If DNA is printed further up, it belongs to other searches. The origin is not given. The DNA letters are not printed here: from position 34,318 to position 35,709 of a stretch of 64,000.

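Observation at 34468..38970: Operon of two radical-SAM/SPASM-like enzymes, a UPF0104-type membrane protein and a PLP enzyme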

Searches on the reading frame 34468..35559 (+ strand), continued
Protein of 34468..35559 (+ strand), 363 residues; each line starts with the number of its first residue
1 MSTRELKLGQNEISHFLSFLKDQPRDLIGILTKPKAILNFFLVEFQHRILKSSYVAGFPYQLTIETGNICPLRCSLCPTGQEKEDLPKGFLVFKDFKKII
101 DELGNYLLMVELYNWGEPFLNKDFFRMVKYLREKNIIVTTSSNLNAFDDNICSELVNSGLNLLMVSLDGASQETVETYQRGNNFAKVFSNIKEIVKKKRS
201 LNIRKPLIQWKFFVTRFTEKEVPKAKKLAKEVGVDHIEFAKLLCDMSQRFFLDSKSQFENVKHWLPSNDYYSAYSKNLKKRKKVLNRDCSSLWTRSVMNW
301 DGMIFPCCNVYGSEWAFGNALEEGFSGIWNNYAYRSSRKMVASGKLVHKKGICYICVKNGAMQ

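Call 56: search_solved_structures(query=A1, max_evalue=0.01, show_alignments=1)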
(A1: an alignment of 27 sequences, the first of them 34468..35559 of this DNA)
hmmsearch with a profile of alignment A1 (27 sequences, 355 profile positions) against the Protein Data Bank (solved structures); distinct sequences matched with E-value up to 0.01: 11.
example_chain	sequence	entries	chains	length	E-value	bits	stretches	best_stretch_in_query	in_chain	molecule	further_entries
4m7t_A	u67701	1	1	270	1.3e-15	60.5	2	276-351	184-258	BtrN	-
4m7s_A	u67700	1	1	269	2.2e-15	59.7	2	276-351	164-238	BtrN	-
5v1q_A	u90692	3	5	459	2.1e-10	43.4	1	40-160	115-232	Radical SAM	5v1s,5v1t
7vob_C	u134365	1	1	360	1.6e-08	37.1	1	53-185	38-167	Cytosylglucuronate decarboxylase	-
7voc_C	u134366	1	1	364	1.7e-08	37.1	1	53-185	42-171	Cytosylglucuronate decarboxylase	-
7tol_A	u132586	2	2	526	4.1e-08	35.8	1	55-186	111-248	glycerol dibiphytanyl glycerol tetraether - macrocyclic archaeol synthase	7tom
5wgg_A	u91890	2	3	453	6.8e-07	31.8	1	54-164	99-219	Radical SAM domain protein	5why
8wm2_A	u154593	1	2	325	0.00029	23.1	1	53-160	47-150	Fe-S radical SAM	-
8hzv_A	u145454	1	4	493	0.00048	22.4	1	50-194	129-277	Radical S-Adenosyl-L-methionine Enzyme DesII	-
8hzy_A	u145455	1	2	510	0.00051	22.3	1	50-194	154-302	DesII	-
6efn_A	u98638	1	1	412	0.0011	21.3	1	50-299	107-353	Sporulation killing factor maturation protein SkfB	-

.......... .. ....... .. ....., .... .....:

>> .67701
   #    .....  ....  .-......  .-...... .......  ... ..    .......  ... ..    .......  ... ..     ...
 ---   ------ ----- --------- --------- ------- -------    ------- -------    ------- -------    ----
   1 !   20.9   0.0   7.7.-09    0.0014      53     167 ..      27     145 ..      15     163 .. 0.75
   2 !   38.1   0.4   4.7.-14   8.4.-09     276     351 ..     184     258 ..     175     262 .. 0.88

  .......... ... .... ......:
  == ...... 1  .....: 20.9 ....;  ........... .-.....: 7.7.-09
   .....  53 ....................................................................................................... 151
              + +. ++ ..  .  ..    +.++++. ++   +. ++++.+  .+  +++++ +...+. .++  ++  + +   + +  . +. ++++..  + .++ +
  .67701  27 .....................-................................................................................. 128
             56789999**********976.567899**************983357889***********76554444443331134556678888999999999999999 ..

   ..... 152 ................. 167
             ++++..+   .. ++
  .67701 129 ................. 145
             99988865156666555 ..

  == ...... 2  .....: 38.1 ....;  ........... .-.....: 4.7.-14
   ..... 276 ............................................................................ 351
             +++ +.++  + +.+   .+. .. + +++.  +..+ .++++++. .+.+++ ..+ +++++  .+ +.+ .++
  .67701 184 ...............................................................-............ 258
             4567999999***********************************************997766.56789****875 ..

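Call 70: predict_structure(alignment_id=A1)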
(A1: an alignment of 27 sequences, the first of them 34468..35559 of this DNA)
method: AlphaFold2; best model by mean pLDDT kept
length: 363 residues; sequences in the alignment: 27
mean_pLDDT: 91.2   pTM: 0.90
mean pLDDT of the five models: 91.2, 89.7, 89.4, 89.4, 88.7
residues with pLDDT >= 90: 286; 70-90: 61; 50-70: 6; < 50: 10
segments of 3 or more residues with pLDDT < 50: 1-10
pLDDT, mean of each block of 10 residues (from residue 1): 34 65 82 95 95 95 96 92 92 98 97 95 98 97 95 96 96 95 96 97 94 96 97 94 87 93 93 92 87 95 94 94 96 94 80 91 84
secondary structure, 60 per line:
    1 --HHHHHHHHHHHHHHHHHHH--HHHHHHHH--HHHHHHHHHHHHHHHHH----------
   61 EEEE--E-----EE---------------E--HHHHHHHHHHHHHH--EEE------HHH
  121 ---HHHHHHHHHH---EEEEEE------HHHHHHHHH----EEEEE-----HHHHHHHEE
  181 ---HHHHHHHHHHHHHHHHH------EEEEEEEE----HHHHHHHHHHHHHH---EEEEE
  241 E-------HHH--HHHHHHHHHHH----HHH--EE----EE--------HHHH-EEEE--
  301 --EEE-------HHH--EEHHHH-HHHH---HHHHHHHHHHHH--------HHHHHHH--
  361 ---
elements in order: H3-21 H24-31 H34-50 E61-64 H93-106 E109-111 H124-133 E137-142 H149-157 E162-166 H172-178 H184-200 E207-214 H219-232 E236-241 H254-264 H290-293 E295-298 E303-305 H320-323 H325-328 H332-343 H352-358

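Call 72: fold_search(model_id=the predicted structure, library=pdb)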
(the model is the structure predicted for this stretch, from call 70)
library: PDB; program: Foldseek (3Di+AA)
matches with E <= 10: 1542; with E <= 0.001: 122
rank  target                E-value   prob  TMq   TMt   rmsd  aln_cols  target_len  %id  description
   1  7vob                  9.3e-12  1.00  0.54  0.59   8.5       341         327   16  The crystal structure of a Radical SAM Enzyme BlsE involved in the Biosynthesis of Blasticidin S (released 2022-05-04)
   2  5v1s_A                4.1e-11  1.00  0.59  0.51   6.6       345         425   16  Crystal structure of Streptococcus suis SuiB bound to S-adenosylmethionine (released 2017-08-30)
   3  4m7t                  4.9e-11  1.00  0.48  0.68   7.2       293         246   15  Crystal structure of BtrN in complex with AdoMet and 2-DOIA (released 2013-10-02)
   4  5v1t_A                8.6e-11  1.00  0.59  0.49   6.0       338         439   15  Crystal structure of Streptococcus suis SuiB bound to precursor peptide SuiA (released 2017-08-30)
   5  5v1q_A                1.1e-10  1.00  0.54  0.46   6.3       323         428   16  Crystal structure of Streptococcus suis SuiB (released 2017-08-30)
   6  6q2q_A                1.7e-10  1.00  0.54  0.66   7.6       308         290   14  Crystal structure of mouse viperin bound to uridine triphosphate and S-adenosylhomocysteine (released 2020-01-22)
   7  5v1s_B                1.8e-10  1.00  0.56  0.48   6.8       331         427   16  Crystal structure of Streptococcus suis SuiB bound to S-adenosylmethionine (released 2017-08-30)
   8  6q2p_B                3.4e-10  1.00  0.53  0.64   8.6       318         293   14  Crystal structure of mouse viperin bound to cytidine triphosphate and S-adenosylhomocysteine (released 2020-01-22)
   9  6efn                  3.8e-10  1.00  0.54  0.51   7.5       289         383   17  Structure of a RiPP maturase, SkfB (released 2018-10-24)
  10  5v1q_B                3.8e-10  1.00  0.57  0.47   6.9       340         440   16  Crystal structure of Streptococcus suis SuiB (released 2017-08-30)
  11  6q2p_A                4.8e-10  1.00  0.51  0.63   8.0       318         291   14  Crystal structure of mouse viperin bound to cytidine triphosphate and S-adenosylhomocysteine (released 2020-01-22)
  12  4k37_B                6.0e-10  1.00  0.54  0.53   8.2       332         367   17  Native anSMEcpe with bound AdoMet (released 2013-05-08)
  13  9dfw_B                7.9e-10  1.00  0.54  0.65   6.6       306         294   13  X-ray crystal structure of an engineered Viperin-like enzyme from T. virens with bound CTP and SAM (released 2025-02-12)
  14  4k36_A                1.0e-09  1.00  0.54  0.52   9.1       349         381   16  His6 tagged anSMEcpe with bound AdoMet (released 2013-05-08)
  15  9dfw_C                1.2e-09  1.00  0.53  0.67   7.1       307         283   13  X-ray crystal structure of an engineered Viperin-like enzyme from T. virens with bound CTP and SAM (released 2025-02-12)
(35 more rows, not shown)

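Call 78: find_encoding_contigs(protein=P0032, flank=8000, max_places=1)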
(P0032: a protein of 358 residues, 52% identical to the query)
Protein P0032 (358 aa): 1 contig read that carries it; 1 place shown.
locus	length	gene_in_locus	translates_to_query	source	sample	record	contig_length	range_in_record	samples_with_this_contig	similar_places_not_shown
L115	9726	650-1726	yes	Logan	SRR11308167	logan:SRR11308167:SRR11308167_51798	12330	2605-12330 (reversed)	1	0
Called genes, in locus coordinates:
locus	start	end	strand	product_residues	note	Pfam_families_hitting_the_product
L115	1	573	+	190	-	?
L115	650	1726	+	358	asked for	PF04055:Radical_SAM, PF13186:SPASM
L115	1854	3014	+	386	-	PF13439:Glyco_transf_4, PF13579:Glyco_trans_4_4, PF20706:GT4-conflict (weak), PF00534:Glycos_transf_1, PF13692:Glyco_trans_1_4, PF13524:Glyco_trans_1_2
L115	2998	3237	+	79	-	-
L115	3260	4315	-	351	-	PF03706:LPG_synthase_TM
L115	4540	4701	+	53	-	PF03966:Trm112p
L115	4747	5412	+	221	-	PF01135:PCMT, PF08704:GCD14 (weak), PF01189:Methyltr_RsmB-F (weak), PF01209:Ubie_methyltran (weak), PF13847:Methyltransf_31, PF13649:Methyltransf_25 (weak)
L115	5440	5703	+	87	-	-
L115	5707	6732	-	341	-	PF00752:XPG_N, PF00867:XPG_I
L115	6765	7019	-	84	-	PF01192:RNA_pol_Rpb6 (weak)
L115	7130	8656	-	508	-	PF23545:Zn_ribbon_HMPTM, PF04055:Radical_SAM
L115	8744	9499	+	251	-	PF01978:TrmB, PF02082:Rrf2 (weak), PF11495:TrmB_EBD_N (weak)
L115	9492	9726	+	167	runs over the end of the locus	PF01864:CarS-like, PF01148:CTP_transf_1 (weak)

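Call 79: find_encoding_contigs(protein=P0030, flank=8000, max_places=1)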
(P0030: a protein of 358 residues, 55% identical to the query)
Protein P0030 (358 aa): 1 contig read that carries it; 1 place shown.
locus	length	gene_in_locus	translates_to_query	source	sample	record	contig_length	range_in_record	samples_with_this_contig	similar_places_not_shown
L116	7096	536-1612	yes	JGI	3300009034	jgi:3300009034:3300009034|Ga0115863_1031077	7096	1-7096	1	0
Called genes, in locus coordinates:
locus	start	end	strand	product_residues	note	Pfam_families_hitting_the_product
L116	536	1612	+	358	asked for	PF04055:Radical_SAM, PF13186:SPASM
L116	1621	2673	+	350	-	PF04055:Radical_SAM, PF13186:SPASM (weak)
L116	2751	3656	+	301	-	PF03706:LPG_synthase_TM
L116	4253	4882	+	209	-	PF01222:ERG4_ERG24 (faint), PF04191:PEMT, PF04140:ICMT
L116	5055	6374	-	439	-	-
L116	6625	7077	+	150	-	PF10604:Polyketide_cyc2, PF03364:Polyketide_cyc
